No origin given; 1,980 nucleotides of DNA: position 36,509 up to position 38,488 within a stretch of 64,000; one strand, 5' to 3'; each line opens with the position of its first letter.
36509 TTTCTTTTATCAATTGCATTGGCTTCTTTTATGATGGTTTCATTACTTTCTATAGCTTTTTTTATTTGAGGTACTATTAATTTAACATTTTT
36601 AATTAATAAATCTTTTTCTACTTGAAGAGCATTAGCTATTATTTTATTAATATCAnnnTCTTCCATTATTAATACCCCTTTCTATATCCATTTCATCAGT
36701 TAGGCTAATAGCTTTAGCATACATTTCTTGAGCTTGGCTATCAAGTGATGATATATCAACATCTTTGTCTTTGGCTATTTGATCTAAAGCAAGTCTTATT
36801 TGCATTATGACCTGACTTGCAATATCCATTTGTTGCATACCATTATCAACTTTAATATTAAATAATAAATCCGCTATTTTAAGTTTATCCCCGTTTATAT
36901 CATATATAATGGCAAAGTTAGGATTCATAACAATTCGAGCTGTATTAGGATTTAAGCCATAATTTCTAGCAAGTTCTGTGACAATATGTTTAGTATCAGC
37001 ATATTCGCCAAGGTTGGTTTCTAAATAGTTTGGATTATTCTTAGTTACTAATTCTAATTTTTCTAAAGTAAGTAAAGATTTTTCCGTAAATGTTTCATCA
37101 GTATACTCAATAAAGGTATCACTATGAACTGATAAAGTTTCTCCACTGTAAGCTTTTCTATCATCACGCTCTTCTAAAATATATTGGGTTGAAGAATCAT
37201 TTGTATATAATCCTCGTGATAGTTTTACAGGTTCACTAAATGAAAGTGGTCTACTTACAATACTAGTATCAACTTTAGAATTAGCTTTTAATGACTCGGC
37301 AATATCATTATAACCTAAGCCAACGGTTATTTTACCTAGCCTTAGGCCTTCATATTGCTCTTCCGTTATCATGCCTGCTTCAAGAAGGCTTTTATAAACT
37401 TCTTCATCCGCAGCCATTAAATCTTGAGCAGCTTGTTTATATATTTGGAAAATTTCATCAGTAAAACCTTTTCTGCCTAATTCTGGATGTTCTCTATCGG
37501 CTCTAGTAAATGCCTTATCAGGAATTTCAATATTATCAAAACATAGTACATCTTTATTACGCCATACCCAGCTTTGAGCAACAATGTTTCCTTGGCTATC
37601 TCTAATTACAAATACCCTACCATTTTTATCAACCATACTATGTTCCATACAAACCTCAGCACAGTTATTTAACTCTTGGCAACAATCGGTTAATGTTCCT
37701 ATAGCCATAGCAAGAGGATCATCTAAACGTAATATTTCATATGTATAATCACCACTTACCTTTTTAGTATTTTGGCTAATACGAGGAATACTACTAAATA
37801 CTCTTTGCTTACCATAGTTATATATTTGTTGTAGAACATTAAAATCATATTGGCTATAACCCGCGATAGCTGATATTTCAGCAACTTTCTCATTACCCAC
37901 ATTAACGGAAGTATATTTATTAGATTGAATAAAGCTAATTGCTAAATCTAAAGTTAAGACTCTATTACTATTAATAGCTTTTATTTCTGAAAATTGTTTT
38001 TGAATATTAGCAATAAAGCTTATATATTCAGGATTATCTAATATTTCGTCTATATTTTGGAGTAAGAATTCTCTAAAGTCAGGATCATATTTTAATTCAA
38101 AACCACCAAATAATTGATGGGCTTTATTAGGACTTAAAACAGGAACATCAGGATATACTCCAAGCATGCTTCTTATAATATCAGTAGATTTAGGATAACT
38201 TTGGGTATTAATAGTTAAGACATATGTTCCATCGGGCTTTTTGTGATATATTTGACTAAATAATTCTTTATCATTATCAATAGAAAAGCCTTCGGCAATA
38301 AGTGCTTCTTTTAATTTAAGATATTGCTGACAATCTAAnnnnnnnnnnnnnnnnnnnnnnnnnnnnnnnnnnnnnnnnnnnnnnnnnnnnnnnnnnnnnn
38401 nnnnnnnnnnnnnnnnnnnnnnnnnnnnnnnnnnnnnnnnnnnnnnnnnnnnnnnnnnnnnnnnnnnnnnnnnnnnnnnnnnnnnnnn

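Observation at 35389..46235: Block of cytoplasmic orphan genes next to tRNA-Gly, centred on a four-gene operon (171 aa - 703 aa - 1609 aa - ProA-like 342 aa)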

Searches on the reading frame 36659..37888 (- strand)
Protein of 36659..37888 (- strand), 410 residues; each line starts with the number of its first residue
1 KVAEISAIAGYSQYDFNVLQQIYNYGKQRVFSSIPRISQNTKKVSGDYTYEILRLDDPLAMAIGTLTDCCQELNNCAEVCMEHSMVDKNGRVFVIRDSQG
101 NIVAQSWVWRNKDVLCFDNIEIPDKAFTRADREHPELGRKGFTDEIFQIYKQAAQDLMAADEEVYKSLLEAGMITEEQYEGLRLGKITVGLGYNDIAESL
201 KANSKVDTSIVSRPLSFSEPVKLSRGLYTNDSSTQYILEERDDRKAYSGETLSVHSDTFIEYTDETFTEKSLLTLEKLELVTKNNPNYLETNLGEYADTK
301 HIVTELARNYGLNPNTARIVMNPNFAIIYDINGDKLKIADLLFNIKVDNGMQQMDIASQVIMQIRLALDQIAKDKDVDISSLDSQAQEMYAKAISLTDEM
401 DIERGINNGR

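Call 44: search_protein_families(library=pfam, proteins=[window:36659-37888:-], max_evalue=5)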
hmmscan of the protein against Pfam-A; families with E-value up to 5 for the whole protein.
window:36659-37888:- (410 aa): 3 families
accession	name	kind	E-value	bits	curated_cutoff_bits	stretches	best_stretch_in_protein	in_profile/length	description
PF09851.14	SHOCT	-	0.02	15.1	27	1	163-180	4-21/28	Short C-terminal domain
PF20612.3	SHOCT_2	-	0.14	12.8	24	1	164-180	18-34/53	SHOCT domain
PF05215.19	Spiralin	-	0.19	12.7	25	1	335-386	2-56/81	Spiralin domain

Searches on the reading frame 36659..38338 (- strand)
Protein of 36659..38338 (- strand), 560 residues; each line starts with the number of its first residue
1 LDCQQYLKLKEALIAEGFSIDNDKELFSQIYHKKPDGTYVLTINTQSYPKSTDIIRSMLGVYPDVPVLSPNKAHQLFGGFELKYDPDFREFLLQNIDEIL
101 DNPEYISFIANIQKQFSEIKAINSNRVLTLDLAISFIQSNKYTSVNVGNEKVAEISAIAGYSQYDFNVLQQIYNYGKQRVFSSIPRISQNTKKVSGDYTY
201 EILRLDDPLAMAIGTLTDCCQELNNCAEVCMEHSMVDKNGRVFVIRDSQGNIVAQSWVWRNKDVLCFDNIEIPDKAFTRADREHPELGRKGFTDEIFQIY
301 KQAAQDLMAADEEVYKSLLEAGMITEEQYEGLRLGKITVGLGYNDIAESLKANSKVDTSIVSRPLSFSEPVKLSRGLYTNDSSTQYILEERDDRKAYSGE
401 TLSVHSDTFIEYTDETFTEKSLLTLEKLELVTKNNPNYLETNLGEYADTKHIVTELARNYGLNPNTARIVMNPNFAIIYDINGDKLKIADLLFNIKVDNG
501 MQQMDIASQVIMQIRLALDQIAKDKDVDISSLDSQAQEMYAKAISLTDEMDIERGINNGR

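Call 55: search_dna_similar(query=window:36659-38338:-, collection=phages, mode=protein, max_evalue=0.01, max_rows=20)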
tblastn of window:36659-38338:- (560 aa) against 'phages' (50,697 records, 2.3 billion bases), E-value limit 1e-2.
Records with a match: 3; places in all: 3; records where one place covers at least 80% of the query: 0.
Best place of each record, by identity: <60% 3.
By first word of the organism name: Microcystis 2; Cyanophage 1.
By host as written in the record: Microcystis aeruginosa 2; Cyanobacteria 1.
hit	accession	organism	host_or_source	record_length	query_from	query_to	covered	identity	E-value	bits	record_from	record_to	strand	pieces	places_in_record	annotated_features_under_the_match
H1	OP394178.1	Cyanophage MaMV-DH01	Cyanobacteria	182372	90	271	33%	24.0%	6e-7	59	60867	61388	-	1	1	hypothetical protein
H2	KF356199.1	Microcystis phage MaMV-DC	Microcystis aeruginosa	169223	90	271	33%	24.0%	7e-7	59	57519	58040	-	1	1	hypothetical protein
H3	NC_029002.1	Microcystis phage MaMV-DC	Microcystis aeruginosa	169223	90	271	33%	24.0%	7e-7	59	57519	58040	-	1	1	hypothetical protein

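Call 56: search_dna_similar(query=window:36659-38338:-, collection=plasmids, mode=protein, max_evalue=0.01, max_rows=20)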
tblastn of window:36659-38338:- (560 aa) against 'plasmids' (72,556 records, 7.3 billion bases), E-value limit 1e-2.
No match.
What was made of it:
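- Tried and rejected: Plasmid relatives of the head: none (call 56).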

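Call 57: get_annotated_region(hit=H3, flank=4000)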
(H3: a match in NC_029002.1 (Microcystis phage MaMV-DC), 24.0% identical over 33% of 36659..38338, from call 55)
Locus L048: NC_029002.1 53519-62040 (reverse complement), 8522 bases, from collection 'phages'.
description: Microcystis phage MaMV-DC, complete genome.
organism: Microcystis phage MaMV-DC (NCBI taxid 1357715)
taxonomy: Viruses; Duplodnaviria; Heunggongvirae; Uroviricota; Caudoviricetes; Fukuivirus; Fukuivirus MVDC
host: Microcystis aeruginosa; source: -; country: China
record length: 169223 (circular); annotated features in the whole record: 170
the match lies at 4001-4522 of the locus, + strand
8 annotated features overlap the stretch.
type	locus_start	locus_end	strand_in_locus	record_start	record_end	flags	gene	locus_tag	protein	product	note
CDS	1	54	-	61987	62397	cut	-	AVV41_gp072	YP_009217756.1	hypothetical protein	ORF72R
CDS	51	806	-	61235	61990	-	-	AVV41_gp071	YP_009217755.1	endolysin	ORF71R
CDS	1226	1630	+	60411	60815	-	-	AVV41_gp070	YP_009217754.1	hypothetical protein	ORF70L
CDS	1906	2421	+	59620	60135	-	-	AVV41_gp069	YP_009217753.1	hypothetical protein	ORF69L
CDS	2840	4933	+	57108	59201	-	-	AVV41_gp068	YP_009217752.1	hypothetical protein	ORF68L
CDS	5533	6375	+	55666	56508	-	-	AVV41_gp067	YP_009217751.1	hypothetical protein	ORF67L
CDS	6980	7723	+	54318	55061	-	-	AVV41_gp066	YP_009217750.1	hypothetical protein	ORF66L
CDS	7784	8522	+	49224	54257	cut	-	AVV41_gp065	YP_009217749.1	hypothetical protein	ORF65L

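Call 58: search_protein_families(library=pfam, proteins=[L048:2840-4930:+], max_evalue=0.1)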
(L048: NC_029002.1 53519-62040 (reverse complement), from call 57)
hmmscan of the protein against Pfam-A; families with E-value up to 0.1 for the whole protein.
L048:2840-4930:+ (697 aa): 0 families

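Call 91: find_related_loci(query=A4, collection=viral_contigs, flank=6000)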
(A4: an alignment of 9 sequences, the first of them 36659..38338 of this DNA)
Query A4 (560 aa) in viral_contigs; peptide patterns used: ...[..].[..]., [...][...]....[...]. (x = any residue, [..] = any of these).
42 stretches matched a pattern; 6 encode a relative of the query (tblastn E <= 1e-3); 6 distinct loci.
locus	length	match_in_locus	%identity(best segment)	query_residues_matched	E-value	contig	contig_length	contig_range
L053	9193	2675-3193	26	90-271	1e-12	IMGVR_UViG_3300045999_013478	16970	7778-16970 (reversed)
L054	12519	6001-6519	26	90-271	1e-12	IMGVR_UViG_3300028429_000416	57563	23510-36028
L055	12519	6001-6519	26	90-271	1e-12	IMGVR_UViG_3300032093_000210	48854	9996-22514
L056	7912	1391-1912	26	90-271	4e-11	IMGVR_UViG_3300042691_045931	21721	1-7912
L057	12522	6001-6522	26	90-271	5e-11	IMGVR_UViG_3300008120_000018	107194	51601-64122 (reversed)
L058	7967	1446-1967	24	90-271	6e-10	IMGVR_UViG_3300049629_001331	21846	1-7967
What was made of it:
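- Tried and rejected: The head-only scan found only distant cyanophage proteins (call 91).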

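Call 100: search_protein_families(library=pfam, proteins=[L054:4828-6795:+], max_evalue=0.1)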
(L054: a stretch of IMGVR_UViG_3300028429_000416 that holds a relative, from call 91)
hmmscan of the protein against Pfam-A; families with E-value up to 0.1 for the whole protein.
L054:4828-6795:+ (656 aa): 0 families
